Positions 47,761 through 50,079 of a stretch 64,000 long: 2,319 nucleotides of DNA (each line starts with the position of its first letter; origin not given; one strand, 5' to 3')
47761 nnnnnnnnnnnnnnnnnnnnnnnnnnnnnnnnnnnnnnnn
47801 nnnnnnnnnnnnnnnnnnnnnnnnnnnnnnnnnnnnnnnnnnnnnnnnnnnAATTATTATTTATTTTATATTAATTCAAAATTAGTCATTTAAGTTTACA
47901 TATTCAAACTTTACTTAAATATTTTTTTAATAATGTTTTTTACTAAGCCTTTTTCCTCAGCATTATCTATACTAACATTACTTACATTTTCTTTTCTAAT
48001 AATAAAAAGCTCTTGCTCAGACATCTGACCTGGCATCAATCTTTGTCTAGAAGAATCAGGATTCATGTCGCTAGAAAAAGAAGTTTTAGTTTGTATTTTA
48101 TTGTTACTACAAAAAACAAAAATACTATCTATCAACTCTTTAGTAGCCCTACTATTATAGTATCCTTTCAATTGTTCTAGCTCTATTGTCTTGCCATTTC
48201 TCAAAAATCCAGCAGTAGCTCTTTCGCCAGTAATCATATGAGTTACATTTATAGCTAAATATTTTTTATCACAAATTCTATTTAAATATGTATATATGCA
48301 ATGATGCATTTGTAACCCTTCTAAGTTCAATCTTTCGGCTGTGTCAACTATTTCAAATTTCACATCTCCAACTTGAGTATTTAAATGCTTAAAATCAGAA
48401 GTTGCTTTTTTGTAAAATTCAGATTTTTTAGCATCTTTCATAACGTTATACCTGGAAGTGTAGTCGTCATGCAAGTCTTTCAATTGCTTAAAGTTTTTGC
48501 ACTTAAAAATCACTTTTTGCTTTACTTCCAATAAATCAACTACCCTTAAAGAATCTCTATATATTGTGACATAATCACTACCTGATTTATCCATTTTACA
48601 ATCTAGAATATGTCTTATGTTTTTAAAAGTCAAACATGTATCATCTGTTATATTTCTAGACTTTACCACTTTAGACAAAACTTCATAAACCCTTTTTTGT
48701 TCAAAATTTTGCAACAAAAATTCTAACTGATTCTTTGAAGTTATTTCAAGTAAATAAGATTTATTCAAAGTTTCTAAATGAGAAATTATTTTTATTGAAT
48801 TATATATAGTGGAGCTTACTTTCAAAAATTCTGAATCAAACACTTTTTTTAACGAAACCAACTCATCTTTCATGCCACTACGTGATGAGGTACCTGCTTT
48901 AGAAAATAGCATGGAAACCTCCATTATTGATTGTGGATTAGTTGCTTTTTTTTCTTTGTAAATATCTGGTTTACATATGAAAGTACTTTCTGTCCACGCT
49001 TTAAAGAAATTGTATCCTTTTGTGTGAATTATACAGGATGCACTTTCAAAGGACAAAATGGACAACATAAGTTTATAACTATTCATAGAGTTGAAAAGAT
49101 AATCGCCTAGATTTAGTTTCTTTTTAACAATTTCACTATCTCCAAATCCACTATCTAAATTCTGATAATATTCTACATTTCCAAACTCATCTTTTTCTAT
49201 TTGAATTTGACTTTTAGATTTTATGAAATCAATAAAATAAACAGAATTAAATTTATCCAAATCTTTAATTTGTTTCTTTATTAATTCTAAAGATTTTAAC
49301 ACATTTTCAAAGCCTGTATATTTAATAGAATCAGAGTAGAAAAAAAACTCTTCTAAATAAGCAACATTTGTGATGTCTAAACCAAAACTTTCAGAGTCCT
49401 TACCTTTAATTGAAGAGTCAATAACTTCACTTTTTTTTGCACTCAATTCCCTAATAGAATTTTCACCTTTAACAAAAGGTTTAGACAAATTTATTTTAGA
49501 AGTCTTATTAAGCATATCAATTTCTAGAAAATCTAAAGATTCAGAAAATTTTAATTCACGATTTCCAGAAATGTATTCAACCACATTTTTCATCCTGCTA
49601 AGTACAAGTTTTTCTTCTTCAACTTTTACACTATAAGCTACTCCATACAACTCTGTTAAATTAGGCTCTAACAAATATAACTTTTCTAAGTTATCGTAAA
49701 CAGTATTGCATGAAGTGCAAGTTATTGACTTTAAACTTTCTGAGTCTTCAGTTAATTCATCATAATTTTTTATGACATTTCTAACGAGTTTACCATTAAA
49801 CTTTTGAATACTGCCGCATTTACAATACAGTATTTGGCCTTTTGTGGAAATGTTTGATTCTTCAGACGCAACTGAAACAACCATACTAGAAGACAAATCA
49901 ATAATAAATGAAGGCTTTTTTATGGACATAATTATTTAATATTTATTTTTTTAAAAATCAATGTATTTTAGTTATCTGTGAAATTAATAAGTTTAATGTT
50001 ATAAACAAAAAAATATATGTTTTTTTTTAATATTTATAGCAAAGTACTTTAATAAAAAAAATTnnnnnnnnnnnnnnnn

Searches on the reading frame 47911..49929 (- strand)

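Call 12: search_protein_families(library=pfam, proteins=[window:47911-49929:-], max_evalue=0.001)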
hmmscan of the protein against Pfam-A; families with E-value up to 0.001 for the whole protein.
window:47911-49929:- (672 aa): 1 family
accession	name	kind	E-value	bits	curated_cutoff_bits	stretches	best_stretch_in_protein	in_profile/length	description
PF14284.11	PcfJ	-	2e-14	54.1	25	1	457-602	2-145/147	PcfJ-like protein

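Call 50: search_protein_families(library=phrogs, proteins=[window:47911-49929:-], max_evalue=0.001)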
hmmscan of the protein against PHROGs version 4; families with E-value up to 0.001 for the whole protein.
window:47911-49929:- (672 aa): 2 families
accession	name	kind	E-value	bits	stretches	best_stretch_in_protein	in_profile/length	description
phrog_3169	-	unknown function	2.3e-05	24.7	1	320-615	179-471/474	-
phrog_8470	-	unknown function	4.9e-05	23.3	1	481-556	417-497/567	-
